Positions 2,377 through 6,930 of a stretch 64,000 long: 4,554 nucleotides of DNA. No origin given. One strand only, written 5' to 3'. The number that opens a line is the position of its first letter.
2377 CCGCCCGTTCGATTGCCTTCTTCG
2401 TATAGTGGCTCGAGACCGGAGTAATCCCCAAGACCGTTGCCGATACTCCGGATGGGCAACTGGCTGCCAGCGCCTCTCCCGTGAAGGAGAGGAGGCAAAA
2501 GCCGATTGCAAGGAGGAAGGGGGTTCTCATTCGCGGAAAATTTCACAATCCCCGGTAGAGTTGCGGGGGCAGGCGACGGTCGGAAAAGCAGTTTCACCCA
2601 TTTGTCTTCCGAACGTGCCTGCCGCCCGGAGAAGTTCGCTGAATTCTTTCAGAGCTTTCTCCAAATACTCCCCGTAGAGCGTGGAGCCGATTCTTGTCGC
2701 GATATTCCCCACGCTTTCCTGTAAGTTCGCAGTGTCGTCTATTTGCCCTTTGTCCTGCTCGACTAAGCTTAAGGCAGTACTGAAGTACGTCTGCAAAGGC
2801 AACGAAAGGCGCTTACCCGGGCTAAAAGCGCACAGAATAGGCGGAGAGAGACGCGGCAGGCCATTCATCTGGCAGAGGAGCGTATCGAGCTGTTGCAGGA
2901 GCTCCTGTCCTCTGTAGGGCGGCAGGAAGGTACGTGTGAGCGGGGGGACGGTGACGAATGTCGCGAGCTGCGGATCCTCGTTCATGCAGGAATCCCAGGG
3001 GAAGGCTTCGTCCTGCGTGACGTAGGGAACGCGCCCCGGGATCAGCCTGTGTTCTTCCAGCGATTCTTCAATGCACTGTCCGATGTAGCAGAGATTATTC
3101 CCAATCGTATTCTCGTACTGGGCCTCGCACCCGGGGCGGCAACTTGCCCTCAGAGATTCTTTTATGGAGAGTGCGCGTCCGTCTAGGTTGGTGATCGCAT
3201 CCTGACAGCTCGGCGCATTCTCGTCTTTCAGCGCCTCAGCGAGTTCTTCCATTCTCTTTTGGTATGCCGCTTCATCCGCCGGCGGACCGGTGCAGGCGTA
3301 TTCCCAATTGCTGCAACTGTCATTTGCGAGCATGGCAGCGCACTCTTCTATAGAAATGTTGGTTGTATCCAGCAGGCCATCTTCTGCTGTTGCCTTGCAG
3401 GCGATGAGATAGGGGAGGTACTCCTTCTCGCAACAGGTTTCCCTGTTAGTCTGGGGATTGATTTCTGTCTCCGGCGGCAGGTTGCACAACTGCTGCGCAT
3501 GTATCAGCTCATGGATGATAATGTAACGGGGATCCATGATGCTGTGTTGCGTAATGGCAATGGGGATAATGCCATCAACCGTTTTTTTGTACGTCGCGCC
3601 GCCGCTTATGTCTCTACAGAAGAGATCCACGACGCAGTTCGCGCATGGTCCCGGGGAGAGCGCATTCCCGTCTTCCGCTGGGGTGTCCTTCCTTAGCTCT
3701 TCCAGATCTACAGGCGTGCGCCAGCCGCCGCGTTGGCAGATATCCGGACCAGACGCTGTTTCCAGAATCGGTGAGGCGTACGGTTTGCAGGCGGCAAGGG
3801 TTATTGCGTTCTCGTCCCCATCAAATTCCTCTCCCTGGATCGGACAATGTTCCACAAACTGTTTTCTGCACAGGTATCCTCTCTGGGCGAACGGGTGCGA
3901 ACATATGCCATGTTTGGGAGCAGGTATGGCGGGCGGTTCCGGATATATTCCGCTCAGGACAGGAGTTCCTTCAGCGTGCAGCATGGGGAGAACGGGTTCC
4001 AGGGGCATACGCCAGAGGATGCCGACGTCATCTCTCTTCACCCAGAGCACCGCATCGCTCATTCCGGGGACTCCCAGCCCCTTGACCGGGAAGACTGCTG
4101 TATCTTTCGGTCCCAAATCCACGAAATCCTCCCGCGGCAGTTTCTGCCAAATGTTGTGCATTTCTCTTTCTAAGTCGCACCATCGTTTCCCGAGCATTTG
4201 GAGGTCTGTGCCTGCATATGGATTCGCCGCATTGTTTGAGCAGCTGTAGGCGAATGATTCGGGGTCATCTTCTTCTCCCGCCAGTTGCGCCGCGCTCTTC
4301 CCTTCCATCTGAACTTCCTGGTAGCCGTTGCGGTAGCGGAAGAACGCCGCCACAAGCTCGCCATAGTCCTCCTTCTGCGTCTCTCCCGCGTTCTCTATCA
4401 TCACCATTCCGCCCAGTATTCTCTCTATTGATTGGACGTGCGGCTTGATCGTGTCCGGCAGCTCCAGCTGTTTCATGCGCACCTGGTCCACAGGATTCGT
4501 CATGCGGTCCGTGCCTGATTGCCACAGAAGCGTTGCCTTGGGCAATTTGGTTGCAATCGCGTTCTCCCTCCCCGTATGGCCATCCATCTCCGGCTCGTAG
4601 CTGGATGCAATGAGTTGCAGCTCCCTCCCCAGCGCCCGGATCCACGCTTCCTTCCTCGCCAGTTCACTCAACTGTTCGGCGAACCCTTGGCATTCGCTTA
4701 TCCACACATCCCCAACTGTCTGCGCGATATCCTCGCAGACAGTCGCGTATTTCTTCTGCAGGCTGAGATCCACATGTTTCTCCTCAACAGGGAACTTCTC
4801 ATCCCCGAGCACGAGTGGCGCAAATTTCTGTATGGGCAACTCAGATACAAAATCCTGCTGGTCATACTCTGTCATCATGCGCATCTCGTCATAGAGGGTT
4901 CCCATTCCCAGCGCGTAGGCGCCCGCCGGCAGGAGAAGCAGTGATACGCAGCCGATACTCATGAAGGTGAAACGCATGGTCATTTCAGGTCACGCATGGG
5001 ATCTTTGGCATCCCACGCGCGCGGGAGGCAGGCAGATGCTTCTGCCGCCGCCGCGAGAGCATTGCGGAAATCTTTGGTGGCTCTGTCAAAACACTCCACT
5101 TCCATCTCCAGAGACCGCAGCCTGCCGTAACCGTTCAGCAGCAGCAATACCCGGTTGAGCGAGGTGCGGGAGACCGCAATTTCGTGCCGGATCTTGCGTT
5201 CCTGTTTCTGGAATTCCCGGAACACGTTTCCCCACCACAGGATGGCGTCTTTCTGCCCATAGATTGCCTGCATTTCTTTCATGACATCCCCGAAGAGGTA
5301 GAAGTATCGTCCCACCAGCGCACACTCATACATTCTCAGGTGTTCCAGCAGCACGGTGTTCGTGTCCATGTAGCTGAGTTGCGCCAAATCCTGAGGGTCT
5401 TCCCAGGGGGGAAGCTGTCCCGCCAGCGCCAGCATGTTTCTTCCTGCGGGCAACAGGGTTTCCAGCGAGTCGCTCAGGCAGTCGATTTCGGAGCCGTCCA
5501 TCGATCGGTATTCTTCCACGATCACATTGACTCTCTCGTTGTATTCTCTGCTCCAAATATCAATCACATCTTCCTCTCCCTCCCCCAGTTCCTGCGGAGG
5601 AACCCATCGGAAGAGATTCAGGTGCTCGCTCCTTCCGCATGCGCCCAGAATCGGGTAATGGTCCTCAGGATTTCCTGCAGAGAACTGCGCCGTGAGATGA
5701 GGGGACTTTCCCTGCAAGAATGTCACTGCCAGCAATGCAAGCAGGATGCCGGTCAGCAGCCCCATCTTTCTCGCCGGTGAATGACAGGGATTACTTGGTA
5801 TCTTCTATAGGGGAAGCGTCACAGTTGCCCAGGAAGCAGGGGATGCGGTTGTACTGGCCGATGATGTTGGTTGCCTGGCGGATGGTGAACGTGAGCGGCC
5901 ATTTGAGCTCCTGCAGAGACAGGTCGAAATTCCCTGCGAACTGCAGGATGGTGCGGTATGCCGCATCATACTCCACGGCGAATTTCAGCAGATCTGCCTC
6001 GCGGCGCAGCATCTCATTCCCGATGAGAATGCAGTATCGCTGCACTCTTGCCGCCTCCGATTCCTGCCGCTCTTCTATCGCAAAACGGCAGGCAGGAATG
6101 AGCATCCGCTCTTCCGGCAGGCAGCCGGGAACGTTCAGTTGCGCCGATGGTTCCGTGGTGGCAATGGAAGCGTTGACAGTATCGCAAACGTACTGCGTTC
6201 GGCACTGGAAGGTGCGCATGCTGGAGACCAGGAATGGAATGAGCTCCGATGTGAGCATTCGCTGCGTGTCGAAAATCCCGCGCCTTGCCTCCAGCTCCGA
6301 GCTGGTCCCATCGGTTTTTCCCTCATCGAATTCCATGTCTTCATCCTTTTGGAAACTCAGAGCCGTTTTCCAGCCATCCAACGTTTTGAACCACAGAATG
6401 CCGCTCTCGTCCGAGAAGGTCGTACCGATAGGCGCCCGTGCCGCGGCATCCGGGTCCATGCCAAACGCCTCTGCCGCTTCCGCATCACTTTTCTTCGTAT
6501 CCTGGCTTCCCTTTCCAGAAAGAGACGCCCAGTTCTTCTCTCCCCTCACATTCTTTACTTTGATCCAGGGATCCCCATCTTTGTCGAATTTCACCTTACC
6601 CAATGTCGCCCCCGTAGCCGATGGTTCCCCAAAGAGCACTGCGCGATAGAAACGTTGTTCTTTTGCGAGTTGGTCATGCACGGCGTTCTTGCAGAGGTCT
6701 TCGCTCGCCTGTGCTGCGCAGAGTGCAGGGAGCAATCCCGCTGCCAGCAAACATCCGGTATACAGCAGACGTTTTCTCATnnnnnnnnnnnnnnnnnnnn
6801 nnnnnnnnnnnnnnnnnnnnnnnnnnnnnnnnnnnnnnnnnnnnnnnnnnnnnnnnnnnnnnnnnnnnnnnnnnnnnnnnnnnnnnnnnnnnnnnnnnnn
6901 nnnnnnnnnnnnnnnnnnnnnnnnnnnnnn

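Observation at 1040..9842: Five-gene, translationally coupled operon of large secreted Cys-rich proteins with no recognisable family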

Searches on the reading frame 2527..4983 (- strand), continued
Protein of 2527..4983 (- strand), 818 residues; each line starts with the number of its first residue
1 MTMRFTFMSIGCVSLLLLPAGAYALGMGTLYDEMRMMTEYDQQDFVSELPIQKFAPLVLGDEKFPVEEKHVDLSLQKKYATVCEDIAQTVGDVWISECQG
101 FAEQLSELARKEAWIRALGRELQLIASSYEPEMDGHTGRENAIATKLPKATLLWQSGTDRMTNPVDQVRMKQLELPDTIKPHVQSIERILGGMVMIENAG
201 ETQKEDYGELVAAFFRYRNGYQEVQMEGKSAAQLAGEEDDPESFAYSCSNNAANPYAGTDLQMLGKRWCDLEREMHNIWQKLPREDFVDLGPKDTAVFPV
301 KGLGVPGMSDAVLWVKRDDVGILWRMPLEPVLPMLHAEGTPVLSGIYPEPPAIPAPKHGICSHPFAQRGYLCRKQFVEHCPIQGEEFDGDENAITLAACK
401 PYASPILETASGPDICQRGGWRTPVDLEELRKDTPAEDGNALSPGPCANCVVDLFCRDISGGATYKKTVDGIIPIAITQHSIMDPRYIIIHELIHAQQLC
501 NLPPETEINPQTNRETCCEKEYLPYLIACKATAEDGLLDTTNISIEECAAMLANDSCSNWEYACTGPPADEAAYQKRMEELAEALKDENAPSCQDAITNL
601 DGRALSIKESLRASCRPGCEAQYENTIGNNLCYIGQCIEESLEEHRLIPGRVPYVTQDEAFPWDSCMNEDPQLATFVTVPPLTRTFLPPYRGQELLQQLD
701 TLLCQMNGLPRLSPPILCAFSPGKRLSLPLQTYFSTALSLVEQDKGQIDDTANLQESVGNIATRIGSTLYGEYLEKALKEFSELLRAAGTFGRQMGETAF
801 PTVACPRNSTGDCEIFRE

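Call 58: search_protein_representatives(alignment_id=A1)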
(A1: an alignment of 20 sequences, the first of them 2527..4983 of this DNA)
Query: 20 sequences, 812 profile positions. Proteins with E-value up to 0.001 (for the whole library): 288; up to 1e-10: 251; up to 1e-30: 209. The best 150 are listed.
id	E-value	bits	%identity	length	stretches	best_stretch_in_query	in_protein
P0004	0.0e+00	1106.8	-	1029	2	388-811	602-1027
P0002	0.0e+00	1041.0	-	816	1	1-811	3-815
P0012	2.2e-294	995.0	-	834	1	3-802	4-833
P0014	4.2e-294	994.1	-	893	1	1-811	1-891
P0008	1.4e-292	989.1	-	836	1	3-811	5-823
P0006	5.4e-288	973.9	-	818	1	1-809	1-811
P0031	1.3e-281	952.8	-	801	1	1-811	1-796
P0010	9.9e-280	946.6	-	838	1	1-811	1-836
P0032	1.2e-276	936.3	-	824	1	1-801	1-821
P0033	2.0e-273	925.7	-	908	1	1-810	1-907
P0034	5.7e-273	924.2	-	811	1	1-804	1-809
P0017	7.2e-271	917.3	-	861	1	1-803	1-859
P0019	1.4e-269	913.1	-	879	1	1-803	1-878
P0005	6.8e-264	894.2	-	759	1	99-811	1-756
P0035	1.0e-263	893.6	-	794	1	1-808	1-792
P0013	1.2e-257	873.6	-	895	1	1-811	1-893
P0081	1.3e-175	602.2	-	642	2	1-411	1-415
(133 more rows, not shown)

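Call 62: find_encoding_contigs(protein=P0081, flank=10000, max_places=2)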
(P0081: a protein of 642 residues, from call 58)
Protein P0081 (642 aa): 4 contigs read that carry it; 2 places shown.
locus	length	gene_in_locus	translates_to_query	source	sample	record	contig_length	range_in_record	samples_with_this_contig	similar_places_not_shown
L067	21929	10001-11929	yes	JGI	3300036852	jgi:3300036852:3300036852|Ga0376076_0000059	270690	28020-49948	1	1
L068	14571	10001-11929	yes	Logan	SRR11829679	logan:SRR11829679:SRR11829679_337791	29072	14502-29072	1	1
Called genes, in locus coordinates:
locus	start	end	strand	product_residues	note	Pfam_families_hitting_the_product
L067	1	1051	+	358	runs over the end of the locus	PF03033:Glyco_transf_28, PF13579:Glyco_trans_4_4, PF04101:Glyco_tran_28_C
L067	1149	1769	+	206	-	PF00160:Pro_isomerase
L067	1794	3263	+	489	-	PF00749:tRNA-synt_1c, PF19269:Anticodon_2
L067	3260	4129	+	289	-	PF01565:FAD_binding_4, PF02873:MurB_C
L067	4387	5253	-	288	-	PF00436:SSB, PF01336:tRNA_anti-codon (faint), PF00436:SSB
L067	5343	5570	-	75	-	-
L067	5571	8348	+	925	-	-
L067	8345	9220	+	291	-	-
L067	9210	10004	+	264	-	-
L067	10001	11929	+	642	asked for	-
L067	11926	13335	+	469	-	-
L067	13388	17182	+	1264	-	PF02811:PHP, PF07733:DNA_pol3_alpha, PF17657:DNA_pol3_finger, PF14579:HHH_6, PF01336:tRNA_anti-codon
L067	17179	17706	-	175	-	-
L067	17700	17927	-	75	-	-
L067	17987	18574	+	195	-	PF01300:Sua5_yciO_yrdC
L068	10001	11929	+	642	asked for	-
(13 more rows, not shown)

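Call 65: search_protein_families(library=phrogs, proteins=[window:2527-4983:-], max_evalue=0.1)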
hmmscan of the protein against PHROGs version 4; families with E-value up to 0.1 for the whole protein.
window:2527-4983:- (818 aa): 0 families

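Call 66: search_protein_families(library=padloc, proteins=[window:2527-4983:-], max_evalue=0.1)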
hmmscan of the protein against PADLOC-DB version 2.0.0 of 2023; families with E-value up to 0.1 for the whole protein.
window:2527-4983:- (818 aa): 2 families
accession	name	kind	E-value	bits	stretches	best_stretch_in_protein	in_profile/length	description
PDLC00160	HamA1|HamA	-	0.047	10.9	1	158-226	37-103/264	DUF1837 domain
PDLC04345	PDC-M03A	-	0.053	10.8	1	133-189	207-262/302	-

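Call 72: fold_search(model_id=the predicted structure, library=viral)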
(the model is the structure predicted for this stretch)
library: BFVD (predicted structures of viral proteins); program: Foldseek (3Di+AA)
matches with E <= 10: 97; with E <= 0.001: 0
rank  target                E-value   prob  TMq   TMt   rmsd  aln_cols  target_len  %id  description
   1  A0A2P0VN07            8.9e-03  0.15  0.09  0.08  40.4       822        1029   11  Uncharacterized protein [Tetraselmis virus 1]
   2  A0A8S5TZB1            1.5e-01  0.89  0.10  0.47   7.9       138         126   17  IrrE protein [Siphoviridae sp. ctxyw6]
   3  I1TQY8                5.6e-01  0.09  0.06  0.13  23.1       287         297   11  (no name in the UniProt tables at hand)
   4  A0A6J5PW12            5.9e-01  0.23  0.07  0.28  16.2       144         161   17  Uncharacterized protein [uncultured Caudovirales phage]
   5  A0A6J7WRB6            6.2e-01  0.08  0.07  0.07  30.5       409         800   10  COG5412 Phage-related protein [uncultured Caudovirales phage]
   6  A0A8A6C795            6.5e-01  0.04  0.06  0.09  31.1       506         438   11  (no name in the UniProt tables at hand)
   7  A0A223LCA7            7.8e-01  0.13  0.08  0.21  22.0       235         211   15  IrrE N-terminal-like domain-containing protein [Bacillus phage PBS1]
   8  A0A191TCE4            7.8e-01  0.05  0.05  0.11  28.8       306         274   13  (no name in the UniProt tables at hand)
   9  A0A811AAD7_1          9.9e-01  0.03  0.07  0.07  39.1       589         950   13  (no name in the UniProt tables at hand)
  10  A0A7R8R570            1.1e+00  0.08  0.08  0.17  18.4       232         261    9  Nucleotidyltransferase [Klebsiella phage vB_KvM-Eowyn]
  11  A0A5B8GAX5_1          1.1e+00  0.02  0.08  0.06  31.2       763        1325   10  Polyprotein [Rhizoctonia solani endornavirus 5]
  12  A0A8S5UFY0            1.2e+00  0.04  0.06  0.13  17.9       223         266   14  Putative nucleotidyltransferase [Myoviridae sp. ctshb19]
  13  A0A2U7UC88            1.6e+00  0.05  0.05  0.12  20.1       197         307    9  Uncharacterized protein [Pandoravirus neocaledonia]
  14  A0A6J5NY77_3          1.7e+00  0.04  0.06  0.04  26.1       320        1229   10  Uncharacterized protein [uncultured Caudovirales phage]
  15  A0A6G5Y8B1            1.8e+00  0.21  0.08  0.36  10.1       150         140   13  (no name in the UniProt tables at hand)
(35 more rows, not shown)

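Call 83: find_related_loci(query=A1, collection=viral_contigs, flank=5000)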
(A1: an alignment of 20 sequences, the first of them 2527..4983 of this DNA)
Query A1 (818 aa) in viral_contigs; peptide patterns used: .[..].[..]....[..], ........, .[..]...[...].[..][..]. (x = any residue, [..] = any of these).
152 stretches matched a pattern, but none encodes a relative of the query by tblastn (E <= 1e-3).

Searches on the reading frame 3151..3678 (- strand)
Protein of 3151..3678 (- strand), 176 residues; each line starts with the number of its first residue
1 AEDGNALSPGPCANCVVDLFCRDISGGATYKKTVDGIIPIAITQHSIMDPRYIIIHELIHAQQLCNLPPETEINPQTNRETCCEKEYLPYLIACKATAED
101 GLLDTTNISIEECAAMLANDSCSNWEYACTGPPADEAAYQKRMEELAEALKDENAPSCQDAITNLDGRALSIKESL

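Call 87: search_protein_families(library=pfam, proteins=[window:3151-3678:-], max_evalue=10)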
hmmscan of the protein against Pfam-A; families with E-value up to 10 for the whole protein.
seq(176 aa): 0 families

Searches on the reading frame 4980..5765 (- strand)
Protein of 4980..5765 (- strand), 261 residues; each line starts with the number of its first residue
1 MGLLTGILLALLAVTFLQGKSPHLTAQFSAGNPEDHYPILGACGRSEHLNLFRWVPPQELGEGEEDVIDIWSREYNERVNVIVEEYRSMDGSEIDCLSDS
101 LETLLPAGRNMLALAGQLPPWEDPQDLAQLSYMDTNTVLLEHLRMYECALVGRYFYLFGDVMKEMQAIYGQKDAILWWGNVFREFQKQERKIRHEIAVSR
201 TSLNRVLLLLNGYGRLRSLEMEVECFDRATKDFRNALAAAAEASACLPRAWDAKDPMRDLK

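Call 3: search_protein_families(library=pfam, proteins=[window:4980-5765:-], max_evalue=1)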
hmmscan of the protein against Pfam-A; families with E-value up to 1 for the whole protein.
window:4980-5765:- (261 aa): 0 families

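Call 4: search_protein_families(library=ncbifam, proteins=[window:4980-5765:-], max_evalue=1)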
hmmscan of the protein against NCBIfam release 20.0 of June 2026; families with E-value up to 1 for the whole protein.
window:4980-5765:- (261 aa): 0 families

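Call 28: search_solved_structures(query=A4, max_evalue=10)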
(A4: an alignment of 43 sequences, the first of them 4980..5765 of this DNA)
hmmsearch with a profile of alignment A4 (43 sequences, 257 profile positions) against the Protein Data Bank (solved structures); distinct sequences matched with E-value up to 10: 1.
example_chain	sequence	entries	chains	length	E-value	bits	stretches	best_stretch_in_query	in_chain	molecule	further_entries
7bhy_A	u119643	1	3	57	0.43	13.2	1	163-204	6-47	Deoxyribonucleoside regulator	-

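Call 65: search_protein_families(library=phrogs, proteins=[window:4980-5765:-], max_evalue=0.1)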
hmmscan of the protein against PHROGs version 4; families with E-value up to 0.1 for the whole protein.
window:4980-5765:- (261 aa): 0 families

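Call 66: search_protein_families(library=padloc, proteins=[window:4980-5765:-], max_evalue=0.1)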
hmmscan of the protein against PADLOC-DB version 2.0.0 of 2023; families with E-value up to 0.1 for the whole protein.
window:4980-5765:- (261 aa): 0 families

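Call 82: search_protein_families(library=pfam, alignment_id=A4, max_evalue=0.1)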
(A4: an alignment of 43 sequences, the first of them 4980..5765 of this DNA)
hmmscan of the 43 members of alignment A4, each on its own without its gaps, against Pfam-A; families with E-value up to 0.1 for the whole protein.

A. member 1, window:4980-5765:- (261 aa): 0 families

B. families by the number of members that match (of 43 scanned): 3 families
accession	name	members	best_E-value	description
PF24652.2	CEP76_C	1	0.0028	Centrosomal protein of 76 kDa C-terminal domain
PF23338.1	PTHB1_hp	1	0.081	PTHB1 hairpin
PF08467.15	Luteo_P1-P2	1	0.096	Luteovirus RNA polymerase P1-P2/replicase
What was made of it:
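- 4980..5765 (-): Gene C, 261 aa. The N-terminal hydrophobic helix has no AxA site, so C may be the membrane-proximal or tethered subunit. It has 5 conserved Cys; an odd count in 33/43 homologues. No family or PDB hit (calls 3, 4, 28, 82).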

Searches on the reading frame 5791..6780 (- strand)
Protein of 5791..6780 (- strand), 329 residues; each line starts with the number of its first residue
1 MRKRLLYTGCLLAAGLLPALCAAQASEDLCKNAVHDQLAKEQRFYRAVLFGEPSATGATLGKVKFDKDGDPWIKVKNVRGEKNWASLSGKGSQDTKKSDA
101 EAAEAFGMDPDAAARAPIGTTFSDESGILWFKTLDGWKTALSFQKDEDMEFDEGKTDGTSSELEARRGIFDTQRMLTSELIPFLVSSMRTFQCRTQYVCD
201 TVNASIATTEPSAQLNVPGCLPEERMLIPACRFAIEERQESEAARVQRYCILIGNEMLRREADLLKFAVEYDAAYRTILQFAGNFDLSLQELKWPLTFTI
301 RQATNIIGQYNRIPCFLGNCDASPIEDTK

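Call 3: search_protein_families(library=pfam, proteins=[window:5791-6780:-], max_evalue=1)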
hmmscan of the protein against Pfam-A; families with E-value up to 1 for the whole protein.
window:5791-6780:- (329 aa): 0 families

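Call 4: search_protein_families(library=ncbifam, proteins=[window:5791-6780:-], max_evalue=1)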
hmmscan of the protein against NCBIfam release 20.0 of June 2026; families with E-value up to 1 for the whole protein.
window:5791-6780:- (329 aa): 0 families

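Call 27: search_solved_structures(query=A3, max_evalue=10)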
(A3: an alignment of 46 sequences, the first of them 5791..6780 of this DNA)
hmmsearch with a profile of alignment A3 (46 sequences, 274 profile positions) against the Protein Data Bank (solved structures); distinct sequences matched with E-value up to 10: 0.

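Call 65: search_protein_families(library=phrogs, proteins=[window:5791-6780:-], max_evalue=0.1)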
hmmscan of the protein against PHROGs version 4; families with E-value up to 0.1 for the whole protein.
window:5791-6780:- (329 aa): 0 families

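Call 66: search_protein_families(library=padloc, proteins=[window:5791-6780:-], max_evalue=0.1)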
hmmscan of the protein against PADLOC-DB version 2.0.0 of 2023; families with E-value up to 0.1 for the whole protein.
window:5791-6780:- (329 aa): 0 families

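Call 81: search_protein_families(library=pfam, alignment_id=A3, max_evalue=0.1)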
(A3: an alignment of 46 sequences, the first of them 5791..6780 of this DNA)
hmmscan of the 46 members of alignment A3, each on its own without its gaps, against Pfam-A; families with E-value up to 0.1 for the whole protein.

A. member 1, window:5791-6780:- (329 aa): 0 families

B. families by the number of members that match (of 46 scanned): 6 families
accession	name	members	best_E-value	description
PF17919.7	RT_RNaseH_2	1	0.0081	RNase H-like domain found in reverse transcriptase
PF17069.10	RSRP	1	0.03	Arginine/Serine-Rich protein 1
PF07569.16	Hira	1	0.038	TUP1-like enhancer of split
PF25166.1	CoiA_C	1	0.056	Competence protein CoiA, C-terminal domain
PF00761.25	Polyoma_coat2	1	0.074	Polyomavirus coat protein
PF22002.1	MTLN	1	0.074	Mitoregulin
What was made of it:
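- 5791..6780 (-): Gene B, 329 aa, from the ATG at 6780. Exported, with 8 conserved Cys; an even count in 39/46 homologues. No family or PDB hit (calls 3, 4, 27, 81).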

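Call 95: find_related_loci(query=A3, collection=metagenome_contigs, flank=10000)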
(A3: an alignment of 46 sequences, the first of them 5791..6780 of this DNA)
Query A3 (329 aa) in metagenome_contigs; peptide patterns used: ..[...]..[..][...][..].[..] (x = any residue, [..] = any of these).
79 stretches matched a pattern; 44 encode a relative of the query (tblastn E <= 1e-3); 44 distinct loci.
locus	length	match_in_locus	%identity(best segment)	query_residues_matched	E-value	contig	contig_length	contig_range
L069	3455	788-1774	99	1-329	0e+0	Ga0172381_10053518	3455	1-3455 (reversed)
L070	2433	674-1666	73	1-329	3e-176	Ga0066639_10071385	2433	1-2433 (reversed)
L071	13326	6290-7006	35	30-324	4e-57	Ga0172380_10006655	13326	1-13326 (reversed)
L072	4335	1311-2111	35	1-324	2e-56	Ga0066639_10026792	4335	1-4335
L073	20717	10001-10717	36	29-324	3e-56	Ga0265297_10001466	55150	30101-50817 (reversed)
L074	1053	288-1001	35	30-324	4e-59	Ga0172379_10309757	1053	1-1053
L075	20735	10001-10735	34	23-324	8e-54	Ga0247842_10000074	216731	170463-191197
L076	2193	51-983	34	1-324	2e-53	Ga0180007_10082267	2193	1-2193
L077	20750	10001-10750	33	23-329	9e-53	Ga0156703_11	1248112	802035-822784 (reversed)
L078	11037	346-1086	34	22-324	1e-51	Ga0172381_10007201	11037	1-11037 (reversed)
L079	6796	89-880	37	28-327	1e-50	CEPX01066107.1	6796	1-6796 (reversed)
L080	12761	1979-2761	35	18-328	2e-50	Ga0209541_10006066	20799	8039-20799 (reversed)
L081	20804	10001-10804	36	26-329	1e-50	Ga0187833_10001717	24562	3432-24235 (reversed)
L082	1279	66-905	35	7-327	3e-53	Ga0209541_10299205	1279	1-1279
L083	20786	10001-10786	35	18-321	1e-50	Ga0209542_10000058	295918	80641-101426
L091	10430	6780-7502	34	30-321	1e-48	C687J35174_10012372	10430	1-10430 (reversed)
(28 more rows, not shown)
